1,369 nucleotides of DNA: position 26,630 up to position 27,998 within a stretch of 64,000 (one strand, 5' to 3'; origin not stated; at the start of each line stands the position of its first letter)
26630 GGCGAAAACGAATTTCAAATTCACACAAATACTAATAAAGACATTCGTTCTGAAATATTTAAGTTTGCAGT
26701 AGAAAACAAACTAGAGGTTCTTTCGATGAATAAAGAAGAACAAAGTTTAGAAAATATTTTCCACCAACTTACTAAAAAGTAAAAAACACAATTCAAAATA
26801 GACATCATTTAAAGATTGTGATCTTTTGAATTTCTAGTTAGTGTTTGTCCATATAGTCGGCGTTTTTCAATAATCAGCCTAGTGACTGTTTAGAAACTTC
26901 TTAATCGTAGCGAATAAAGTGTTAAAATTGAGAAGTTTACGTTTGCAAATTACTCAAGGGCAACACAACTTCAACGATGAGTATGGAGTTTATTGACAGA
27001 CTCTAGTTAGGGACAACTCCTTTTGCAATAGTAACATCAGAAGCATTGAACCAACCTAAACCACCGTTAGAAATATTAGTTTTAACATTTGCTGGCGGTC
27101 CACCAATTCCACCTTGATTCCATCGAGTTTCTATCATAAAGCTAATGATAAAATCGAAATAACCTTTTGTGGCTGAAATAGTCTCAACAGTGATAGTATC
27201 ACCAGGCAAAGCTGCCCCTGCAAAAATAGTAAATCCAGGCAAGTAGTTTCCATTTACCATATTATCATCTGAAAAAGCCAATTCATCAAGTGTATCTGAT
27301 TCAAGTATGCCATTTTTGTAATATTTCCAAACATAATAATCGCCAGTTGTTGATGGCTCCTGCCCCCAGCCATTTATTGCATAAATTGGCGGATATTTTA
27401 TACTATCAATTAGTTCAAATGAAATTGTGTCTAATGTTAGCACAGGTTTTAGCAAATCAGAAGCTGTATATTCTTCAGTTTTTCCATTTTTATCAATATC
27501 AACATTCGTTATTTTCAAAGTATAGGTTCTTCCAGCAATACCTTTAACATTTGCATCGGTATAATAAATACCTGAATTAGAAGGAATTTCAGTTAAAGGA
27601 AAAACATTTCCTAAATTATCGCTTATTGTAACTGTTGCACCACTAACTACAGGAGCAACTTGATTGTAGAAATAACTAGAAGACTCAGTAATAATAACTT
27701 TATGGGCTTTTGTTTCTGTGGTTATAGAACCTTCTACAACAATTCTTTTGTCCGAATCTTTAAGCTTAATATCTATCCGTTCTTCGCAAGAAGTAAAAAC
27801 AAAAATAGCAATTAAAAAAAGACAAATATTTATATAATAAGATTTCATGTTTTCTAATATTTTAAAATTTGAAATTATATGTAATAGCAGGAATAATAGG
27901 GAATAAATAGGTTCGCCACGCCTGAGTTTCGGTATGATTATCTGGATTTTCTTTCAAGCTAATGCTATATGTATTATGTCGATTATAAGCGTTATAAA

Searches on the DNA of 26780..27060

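Call 66: search_rna_families(source=window, start=26780, end=27060, threshold=evalue, max_evalue=1)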
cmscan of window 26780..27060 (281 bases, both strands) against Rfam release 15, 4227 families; matches with E-value up to 1: 0.
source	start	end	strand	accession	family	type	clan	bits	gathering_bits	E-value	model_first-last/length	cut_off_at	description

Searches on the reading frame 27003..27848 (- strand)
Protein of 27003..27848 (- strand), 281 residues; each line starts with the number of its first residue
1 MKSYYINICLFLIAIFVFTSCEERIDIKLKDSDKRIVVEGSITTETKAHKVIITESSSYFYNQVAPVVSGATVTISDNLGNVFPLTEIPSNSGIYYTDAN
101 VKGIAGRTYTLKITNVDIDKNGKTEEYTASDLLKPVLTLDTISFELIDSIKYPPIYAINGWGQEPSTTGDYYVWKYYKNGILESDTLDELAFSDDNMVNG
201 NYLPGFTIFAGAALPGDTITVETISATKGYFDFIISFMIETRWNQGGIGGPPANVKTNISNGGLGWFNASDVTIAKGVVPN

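Call 17: find_encoding_contigs(protein=window:27003-27848:-, flank=10000, max_places=10)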
Protein window:27003-27848:- (281 aa): 3 contigs read that carry it; 1 place shown.
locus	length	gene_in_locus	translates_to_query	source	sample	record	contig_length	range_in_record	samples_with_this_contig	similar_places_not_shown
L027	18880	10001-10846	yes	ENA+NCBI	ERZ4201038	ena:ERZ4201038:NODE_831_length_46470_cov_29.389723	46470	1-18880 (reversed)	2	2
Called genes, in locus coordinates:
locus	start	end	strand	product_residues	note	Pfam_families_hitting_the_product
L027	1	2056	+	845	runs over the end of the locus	PF00082:Peptidase_S8, PF00801:PKD, PF18911:PKD_4, PF18962:Por_Secre_tail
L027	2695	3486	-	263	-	PF10988:DUF2807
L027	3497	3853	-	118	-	PF00392:GntR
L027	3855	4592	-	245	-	-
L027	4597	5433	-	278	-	PF00005:ABC_tran, PF13304:AAA_21 (faint)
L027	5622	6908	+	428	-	PF05195:AMP_N, PF00557:Peptidase_M24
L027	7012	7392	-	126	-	PF00403:HMA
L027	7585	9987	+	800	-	PF13620:CarboxypepD_reg, PF13715:CarbopepD_reg_2, PF07715:Plug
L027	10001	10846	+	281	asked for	PF14054:DUF4249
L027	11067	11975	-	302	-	PF00005:ABC_tran, PF13304:AAA_21 (weak), PF13732:DrrA1-3_C (weak)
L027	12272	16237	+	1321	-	PF18483:Lectin_L-type_dom, PF19081:Ig_7 (faint), PF22352:K319L-like_PKD (faint), PF00801:PKD (weak), PF18911:PKD_4, PF18962:Por_Secre_tail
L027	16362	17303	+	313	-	PF16745:RsgA_N, PF03193:RsgA_GTPase, PF00009:GTP_EFTU (faint)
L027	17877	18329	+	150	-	PF02580:Tyr_Deacylase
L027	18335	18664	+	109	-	PF01503:PRA-PH (weak), PF03819:MazG, PF12643:MazG-like (weak)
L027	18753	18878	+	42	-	?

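Call 28: find_homologous_proteins(query=window:27003-27848:-, max_evalue=1e-20)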
Query window:27003-27848:- (281 aa): 217 proteins with E <= 1e-20 among 1719 candidates; the best 120 are listed.
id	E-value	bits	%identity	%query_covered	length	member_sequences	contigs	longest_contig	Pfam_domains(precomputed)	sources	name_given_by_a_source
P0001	2.4e-183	626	100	100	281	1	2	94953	PF14054.12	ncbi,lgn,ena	ncbi:MAG: DUF4249 domain-containing protein [Bacteroidota bacterium]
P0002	1.7e-121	423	66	100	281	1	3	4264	PF14054.12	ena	-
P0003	6.4e-108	379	62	99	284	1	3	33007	PF14054.12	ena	-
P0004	6.5e-100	352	57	97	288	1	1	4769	PF14054.12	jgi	-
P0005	4.0e-97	343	57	94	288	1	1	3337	PF14054.12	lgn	-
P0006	3.2e-87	311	54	94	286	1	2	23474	PF14054.12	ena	-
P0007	1.2e-86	309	50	99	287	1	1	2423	PF14054.12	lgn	-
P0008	9.3e-86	306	54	99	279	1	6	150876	PF14054.12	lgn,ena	-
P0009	7.9e-85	303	53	97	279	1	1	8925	PF14054.12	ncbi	ncbi:DUF4249 domain-containing protein [Bacteroidota bacterium]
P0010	1.8e-83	298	52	98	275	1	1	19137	PF14054.12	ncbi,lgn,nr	ncbi:MAG: DUF4249 domain-containing protein [Saprospiraceae bacterium]|nr:DUF4249 domain-containing 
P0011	3.1e-83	298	53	93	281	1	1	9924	PF14054.12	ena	-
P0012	3.3e-83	298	52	93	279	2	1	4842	PF14054.12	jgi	jgi:hypothetical protein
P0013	1.8e-82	295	51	100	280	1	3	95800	PF14054.12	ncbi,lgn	-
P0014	3.5e-80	288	53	93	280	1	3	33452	PF14054.12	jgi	jgi:hypothetical protein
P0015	2.1e-79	285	52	97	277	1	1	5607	PF14054.12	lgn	-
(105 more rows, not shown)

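Call 29: find_encoding_contigs(protein=P0002, flank=10000, max_places=3)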
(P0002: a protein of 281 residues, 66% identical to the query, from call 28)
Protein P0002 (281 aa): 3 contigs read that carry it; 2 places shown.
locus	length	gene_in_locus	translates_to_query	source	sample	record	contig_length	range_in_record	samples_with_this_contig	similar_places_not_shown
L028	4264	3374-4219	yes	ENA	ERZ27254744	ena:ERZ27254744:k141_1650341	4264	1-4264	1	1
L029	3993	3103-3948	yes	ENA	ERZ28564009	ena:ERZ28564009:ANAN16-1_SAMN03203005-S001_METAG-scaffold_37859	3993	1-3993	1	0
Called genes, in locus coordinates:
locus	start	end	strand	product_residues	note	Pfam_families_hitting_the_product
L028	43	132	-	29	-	-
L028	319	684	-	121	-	PF00403:HMA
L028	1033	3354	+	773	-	PF13620:CarboxypepD_reg, PF13715:CarbopepD_reg_2, PF07715:Plug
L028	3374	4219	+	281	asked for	PF14054:DUF4249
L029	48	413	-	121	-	PF00403:HMA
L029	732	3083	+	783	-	PF13620:CarboxypepD_reg, PF13715:CarbopepD_reg_2, PF07715:Plug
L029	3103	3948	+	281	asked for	PF14054:DUF4249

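Call 30: find_encoding_contigs(protein=P0003, flank=10000, max_places=3)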
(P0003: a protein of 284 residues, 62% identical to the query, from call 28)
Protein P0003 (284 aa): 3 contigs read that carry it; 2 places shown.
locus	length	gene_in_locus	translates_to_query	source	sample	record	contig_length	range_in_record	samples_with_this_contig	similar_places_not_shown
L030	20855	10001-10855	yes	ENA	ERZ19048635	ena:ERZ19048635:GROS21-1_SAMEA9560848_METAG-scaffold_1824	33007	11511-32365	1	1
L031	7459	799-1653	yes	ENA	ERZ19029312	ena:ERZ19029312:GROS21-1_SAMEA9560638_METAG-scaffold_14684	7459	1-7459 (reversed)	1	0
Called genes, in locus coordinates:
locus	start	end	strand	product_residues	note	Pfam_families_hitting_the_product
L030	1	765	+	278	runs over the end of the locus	PF02621:VitK2_biosynth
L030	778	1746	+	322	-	PF01073:3Beta_HSD, PF01370:Epimerase, PF04321:RmlD_sub_bind, PF07993:NAD_binding_4 (faint), PF16363:GDP_Man_Dehyd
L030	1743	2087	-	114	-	PF00376:MerR (weak), PF13411:MerR_1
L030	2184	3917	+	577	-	PF01551:Peptidase_M23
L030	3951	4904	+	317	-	PF01476:LysM, PF00877:NLPC_P60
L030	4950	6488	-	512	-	PF13541:ChlI, PF00493:MCM (faint), PF01078:Mg_chelatase, PF07728:AAA_5, PF13335:Mg_chelatase_C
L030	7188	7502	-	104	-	-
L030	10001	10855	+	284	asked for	PF14054:DUF4249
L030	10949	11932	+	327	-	PF01820:Dala_Dala_lig_N, PF02222:ATP-grasp, PF02655:ATP-grasp_3 (faint), PF02786:CPSase_L_D2 (weak), PF07478:Dala_Dala_lig_C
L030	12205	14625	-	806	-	PF12704:MacB_PCD, PF02687:FtsX, PF12704:MacB_PCD (weak), PF02687:FtsX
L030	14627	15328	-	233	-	PF02463:SMC_N (weak), PF00005:ABC_tran, PF13304:AAA_21 (faint)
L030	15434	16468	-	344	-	PF01180:DHO_dh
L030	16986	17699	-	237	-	PF03808:Glyco_tran_WecG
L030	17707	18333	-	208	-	PF01522:Polysacc_deac_1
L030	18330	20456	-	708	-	PF00535:Glycos_transf_2 (weak), PF13439:Glyco_transf_4 (weak), PF00534:Glycos_transf_1, PF13692:Glyco_trans_1_4 (weak)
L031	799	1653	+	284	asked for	PF14054:DUF4249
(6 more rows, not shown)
